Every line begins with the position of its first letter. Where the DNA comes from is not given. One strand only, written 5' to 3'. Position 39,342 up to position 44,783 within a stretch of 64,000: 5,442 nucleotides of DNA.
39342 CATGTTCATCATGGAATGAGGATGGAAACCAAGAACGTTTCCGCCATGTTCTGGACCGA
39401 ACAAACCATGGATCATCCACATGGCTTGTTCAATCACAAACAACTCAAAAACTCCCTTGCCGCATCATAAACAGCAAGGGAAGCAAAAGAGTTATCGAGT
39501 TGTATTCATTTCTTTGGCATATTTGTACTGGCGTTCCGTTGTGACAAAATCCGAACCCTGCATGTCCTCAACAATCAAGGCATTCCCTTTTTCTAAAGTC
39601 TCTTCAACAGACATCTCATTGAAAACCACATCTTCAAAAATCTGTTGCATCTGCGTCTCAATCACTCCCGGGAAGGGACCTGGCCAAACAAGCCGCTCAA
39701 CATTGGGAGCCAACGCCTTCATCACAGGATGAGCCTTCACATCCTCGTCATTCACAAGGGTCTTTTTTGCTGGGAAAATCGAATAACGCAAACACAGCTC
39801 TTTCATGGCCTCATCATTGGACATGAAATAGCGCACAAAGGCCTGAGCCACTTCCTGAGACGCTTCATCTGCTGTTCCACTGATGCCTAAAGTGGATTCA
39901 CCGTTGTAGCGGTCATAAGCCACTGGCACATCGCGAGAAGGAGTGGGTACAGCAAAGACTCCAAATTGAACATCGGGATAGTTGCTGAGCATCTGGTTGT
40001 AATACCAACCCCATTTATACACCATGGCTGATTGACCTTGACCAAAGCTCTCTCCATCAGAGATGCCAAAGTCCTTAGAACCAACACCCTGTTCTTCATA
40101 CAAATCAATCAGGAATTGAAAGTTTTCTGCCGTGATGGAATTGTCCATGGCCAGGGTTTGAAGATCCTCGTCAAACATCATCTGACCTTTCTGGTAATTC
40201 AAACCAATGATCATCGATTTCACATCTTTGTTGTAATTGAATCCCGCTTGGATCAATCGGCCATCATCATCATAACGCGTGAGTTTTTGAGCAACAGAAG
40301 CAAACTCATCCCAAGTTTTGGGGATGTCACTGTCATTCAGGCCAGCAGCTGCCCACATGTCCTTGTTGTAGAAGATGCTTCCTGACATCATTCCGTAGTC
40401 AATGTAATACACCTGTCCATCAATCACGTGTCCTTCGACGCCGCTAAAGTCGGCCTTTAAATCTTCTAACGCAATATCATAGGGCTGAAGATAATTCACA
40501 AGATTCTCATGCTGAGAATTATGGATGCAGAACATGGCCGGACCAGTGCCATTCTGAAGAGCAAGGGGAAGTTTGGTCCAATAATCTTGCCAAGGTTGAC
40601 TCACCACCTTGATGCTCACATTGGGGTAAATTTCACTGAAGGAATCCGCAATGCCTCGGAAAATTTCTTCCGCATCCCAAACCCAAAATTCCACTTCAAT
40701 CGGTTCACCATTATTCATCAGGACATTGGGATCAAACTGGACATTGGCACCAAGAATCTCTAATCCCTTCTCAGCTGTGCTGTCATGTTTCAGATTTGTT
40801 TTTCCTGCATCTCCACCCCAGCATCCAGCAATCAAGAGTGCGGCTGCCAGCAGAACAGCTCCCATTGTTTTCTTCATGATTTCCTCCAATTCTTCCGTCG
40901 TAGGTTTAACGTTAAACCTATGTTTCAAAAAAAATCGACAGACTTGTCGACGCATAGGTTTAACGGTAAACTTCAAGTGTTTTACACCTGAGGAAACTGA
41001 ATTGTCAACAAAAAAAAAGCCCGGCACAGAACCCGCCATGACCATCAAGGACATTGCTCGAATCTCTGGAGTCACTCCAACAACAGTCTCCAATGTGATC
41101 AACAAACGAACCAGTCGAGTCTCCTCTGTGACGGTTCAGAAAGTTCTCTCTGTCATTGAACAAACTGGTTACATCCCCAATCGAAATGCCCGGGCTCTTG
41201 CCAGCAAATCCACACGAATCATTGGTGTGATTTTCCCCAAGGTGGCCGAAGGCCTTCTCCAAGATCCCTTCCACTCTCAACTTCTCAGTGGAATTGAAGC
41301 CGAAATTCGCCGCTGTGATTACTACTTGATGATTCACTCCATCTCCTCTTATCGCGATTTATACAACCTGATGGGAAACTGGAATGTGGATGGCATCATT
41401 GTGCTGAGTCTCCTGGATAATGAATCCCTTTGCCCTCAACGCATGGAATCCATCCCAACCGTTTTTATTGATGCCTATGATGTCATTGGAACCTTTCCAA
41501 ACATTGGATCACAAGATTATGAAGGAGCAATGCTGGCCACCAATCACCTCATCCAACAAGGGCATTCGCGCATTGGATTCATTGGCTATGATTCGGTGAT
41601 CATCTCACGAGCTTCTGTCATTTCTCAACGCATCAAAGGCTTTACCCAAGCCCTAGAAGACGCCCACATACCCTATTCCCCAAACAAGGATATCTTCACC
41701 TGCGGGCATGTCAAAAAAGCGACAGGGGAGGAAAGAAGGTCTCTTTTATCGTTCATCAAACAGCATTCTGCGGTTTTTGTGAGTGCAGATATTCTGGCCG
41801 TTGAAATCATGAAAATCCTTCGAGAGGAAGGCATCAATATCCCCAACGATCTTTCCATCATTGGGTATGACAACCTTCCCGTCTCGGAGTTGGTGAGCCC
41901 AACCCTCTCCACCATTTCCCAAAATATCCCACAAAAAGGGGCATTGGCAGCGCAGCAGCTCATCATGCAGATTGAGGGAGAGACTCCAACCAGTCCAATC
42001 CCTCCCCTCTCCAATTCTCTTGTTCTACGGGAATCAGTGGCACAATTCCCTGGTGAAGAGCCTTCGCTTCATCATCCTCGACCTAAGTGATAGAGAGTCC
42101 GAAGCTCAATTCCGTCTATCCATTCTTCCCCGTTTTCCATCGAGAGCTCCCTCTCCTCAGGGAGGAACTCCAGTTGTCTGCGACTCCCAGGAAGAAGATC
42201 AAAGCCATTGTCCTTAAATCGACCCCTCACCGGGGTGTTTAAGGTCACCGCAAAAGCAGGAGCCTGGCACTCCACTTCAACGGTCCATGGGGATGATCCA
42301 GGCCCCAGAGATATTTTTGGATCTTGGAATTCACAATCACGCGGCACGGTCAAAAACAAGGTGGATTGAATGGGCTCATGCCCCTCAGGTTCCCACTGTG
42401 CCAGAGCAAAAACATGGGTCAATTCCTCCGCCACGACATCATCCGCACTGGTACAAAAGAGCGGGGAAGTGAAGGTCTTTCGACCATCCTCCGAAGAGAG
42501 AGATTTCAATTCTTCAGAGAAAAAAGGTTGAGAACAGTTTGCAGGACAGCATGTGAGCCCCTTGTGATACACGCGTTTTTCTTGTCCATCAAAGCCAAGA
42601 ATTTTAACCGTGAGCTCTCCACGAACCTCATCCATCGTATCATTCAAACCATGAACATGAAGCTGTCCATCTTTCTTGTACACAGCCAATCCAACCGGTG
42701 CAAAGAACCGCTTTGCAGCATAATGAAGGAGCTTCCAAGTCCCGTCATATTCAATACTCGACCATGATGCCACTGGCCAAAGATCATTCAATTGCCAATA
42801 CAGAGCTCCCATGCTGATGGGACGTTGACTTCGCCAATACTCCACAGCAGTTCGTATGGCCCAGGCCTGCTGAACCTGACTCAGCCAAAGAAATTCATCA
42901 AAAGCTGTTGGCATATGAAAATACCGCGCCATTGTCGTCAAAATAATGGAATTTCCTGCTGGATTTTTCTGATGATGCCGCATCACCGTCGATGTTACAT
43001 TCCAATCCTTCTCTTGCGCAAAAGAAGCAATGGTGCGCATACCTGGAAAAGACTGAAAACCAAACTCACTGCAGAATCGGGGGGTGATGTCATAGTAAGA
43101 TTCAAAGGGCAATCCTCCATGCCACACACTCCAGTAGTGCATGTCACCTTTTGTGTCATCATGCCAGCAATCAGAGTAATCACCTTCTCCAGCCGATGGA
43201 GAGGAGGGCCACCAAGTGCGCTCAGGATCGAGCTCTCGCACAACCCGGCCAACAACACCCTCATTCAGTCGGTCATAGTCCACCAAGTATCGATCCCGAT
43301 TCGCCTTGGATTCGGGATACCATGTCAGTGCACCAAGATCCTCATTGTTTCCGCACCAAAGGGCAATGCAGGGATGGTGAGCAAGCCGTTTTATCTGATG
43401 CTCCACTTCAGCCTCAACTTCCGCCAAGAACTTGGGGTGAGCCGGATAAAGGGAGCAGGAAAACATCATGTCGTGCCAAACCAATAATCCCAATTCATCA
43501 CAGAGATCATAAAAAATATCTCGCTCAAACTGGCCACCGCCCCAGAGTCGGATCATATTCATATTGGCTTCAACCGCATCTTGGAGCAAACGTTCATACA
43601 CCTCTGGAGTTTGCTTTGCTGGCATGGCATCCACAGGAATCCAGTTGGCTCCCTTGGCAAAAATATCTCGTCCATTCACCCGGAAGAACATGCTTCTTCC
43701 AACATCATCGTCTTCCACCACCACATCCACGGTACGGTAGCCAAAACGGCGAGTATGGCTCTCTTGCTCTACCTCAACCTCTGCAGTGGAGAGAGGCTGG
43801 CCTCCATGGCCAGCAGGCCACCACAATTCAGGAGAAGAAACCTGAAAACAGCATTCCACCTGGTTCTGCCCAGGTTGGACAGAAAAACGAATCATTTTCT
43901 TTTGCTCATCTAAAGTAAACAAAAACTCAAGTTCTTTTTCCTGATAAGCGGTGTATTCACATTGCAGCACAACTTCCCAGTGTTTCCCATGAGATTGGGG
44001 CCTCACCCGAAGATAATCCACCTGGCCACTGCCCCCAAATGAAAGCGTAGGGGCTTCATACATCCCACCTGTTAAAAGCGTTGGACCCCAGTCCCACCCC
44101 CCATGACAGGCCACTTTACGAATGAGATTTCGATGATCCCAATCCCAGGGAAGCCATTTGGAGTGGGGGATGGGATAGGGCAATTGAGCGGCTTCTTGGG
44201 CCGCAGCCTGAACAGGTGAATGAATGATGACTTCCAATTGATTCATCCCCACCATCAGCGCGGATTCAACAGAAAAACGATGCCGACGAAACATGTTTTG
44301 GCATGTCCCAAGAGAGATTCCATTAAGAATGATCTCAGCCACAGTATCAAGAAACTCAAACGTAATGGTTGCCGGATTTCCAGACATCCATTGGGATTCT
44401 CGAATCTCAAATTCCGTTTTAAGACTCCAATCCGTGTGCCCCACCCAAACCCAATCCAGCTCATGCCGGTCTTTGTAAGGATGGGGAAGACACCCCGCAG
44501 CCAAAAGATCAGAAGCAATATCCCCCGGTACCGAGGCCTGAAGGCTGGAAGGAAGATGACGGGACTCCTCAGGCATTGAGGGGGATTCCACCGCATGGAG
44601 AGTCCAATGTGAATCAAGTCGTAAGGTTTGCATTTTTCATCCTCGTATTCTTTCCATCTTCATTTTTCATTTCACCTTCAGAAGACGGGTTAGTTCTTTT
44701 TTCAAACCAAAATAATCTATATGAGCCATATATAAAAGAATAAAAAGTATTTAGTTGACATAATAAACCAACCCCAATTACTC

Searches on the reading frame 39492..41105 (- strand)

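Call 8: search_protein_families(library=pfam, proteins=[window:39492-41105:-], max_evalue=0.001)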
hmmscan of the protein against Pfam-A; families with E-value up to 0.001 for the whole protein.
window:39492-41105:- (537 aa): 2 families
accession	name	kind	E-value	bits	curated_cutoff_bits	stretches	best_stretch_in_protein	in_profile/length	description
PF01547.30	SBP_bac_1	-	1.1e-28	101.6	26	1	148-433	9-306/307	Bacterial extracellular solute-binding protein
PF13416.11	SBP_bac_8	-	1.3e-28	101.1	27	1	152-463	2-278/279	Bacterial extracellular solute-binding protein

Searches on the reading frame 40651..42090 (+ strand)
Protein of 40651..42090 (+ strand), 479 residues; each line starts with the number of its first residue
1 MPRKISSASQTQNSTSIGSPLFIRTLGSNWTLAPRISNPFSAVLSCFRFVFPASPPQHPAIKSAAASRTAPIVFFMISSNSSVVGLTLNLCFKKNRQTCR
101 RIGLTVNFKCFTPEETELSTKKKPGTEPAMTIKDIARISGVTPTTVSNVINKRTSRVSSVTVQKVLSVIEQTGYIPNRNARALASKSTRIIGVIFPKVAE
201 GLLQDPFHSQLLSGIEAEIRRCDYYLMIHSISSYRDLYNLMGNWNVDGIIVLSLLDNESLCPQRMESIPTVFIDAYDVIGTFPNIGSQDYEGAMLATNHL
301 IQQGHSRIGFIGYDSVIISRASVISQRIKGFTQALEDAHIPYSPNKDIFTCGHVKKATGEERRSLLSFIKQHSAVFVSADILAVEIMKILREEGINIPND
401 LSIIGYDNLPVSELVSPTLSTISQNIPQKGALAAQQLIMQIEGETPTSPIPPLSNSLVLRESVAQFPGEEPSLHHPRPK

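Call 8: search_protein_families(library=pfam, proteins=[window:40651-42090:+], max_evalue=0.001)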
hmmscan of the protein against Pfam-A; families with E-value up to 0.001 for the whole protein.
window:40651-42090:+ (479 aa): 3 families
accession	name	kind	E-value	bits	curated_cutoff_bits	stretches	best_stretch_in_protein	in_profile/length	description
PF13377.12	Peripla_BP_3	-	3.2e-29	102.6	26.5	1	298-463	2-167/167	Periplasmic binding protein-like domain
PF00356.27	LacI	-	1.9e-14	53.6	27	1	131-177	1-46/46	Bacterial regulatory proteins, lacI family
PF00532.27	Peripla_BP_1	-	5e-12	46.3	22.2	1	191-446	4-268/281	Periplasmic binding proteins and sugar binding domain of LacI family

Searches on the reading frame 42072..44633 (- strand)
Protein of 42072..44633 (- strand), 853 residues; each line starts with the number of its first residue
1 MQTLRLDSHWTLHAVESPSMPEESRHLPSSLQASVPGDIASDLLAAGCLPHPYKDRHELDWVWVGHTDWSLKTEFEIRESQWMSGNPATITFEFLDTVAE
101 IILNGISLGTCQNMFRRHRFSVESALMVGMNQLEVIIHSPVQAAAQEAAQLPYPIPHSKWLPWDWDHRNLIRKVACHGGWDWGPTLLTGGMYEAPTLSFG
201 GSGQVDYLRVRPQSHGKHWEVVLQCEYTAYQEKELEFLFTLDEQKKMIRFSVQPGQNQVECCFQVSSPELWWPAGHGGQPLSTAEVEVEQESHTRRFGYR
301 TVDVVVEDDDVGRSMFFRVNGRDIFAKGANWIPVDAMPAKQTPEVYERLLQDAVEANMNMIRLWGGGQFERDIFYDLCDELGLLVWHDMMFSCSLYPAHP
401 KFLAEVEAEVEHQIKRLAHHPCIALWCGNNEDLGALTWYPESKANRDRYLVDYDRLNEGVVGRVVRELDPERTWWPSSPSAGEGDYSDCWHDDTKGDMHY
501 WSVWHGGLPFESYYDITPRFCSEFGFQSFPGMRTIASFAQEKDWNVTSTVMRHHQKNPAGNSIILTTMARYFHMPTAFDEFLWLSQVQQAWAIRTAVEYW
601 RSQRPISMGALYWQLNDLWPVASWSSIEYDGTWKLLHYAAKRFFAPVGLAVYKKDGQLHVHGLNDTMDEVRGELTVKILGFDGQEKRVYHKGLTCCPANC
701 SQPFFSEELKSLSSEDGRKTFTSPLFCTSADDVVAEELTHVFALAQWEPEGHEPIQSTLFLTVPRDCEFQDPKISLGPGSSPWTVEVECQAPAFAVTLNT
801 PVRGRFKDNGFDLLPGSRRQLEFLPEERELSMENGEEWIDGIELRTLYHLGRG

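Call 8: search_protein_families(library=pfam, proteins=[window:42072-44633:-], max_evalue=0.001)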
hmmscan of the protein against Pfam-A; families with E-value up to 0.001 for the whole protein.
window:42072-44633:- (853 aa): 4 families
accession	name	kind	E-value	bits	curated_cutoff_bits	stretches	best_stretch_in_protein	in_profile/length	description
PF22666.2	Glyco_hydro_2_N2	-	2.3e-42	145.3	27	1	19-192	10-166/167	Glycosyl hydrolase 2 galactose-binding domain-like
PF17753.7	Ig_mannosidase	-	1.8e-13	50.4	22.6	1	769-849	1-80/81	Ig-fold domain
PF17786.7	Mannosidase_ig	-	4.4e-06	27.6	23.4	1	656-722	1-67/91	Mannosidase Ig/CBM-like domain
PF00703.27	Glyco_hydro_2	-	0.00027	22.1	23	1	208-300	6-109/109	Glycosyl hydrolases family 2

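Call 34: search_solved_structures(query=window:42072-44633:-, max_evalue=1e-10)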
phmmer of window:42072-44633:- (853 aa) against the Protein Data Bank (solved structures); distinct sequences matched with E-value up to 1e-10: 19.
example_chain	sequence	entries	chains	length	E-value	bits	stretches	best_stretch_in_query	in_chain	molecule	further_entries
7op6_A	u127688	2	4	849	5.7e-149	501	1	31-822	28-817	Beta-mannosidase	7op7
2vjx_A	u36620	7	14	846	9.1e-149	500.3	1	31-821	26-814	BETA-MANNOSIDASE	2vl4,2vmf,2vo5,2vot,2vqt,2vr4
2je8_A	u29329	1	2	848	9.2e-149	500.3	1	31-821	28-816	BETA-MANNOSIDASE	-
2wbk_A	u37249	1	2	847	1.4e-148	499.7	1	31-822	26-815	BETA-MANNOSIDASE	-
2vqu_A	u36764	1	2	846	3.8e-147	495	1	31-821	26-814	BETA-MANNOSIDASE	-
6bye_A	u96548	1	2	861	1.7e-140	473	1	3-722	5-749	Beta-mannosidase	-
6byc_A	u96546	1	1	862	1.7e-140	473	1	3-722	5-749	Beta-mannosidase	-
6byi_A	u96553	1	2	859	6.9e-140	470.9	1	3-722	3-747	Beta-mannosidase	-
6byg_A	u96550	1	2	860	1e-139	470.4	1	3-722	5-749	Beta-mannosidase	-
5n6u_A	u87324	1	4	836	1e-128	433.9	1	31-701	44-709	Beta-mannosidase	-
6ddt_A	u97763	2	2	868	9e-113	381.2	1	30-679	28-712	Beta-mannosidase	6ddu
9nfe_A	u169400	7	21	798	1e-70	242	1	6-677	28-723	Glycoside hydrolase family 2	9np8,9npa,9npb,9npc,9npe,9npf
9np9_A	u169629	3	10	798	2.6e-70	240.7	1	6-677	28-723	Glycoside hydrolase family 2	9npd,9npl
9npn_A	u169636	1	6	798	5.9e-70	239.5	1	6-677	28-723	Glycoside hydrolase family 2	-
4cvu_A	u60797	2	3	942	2.3e-57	197.8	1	34-849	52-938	BETA-MANNOSIDASE | BETA-MANNOSIDASE GH2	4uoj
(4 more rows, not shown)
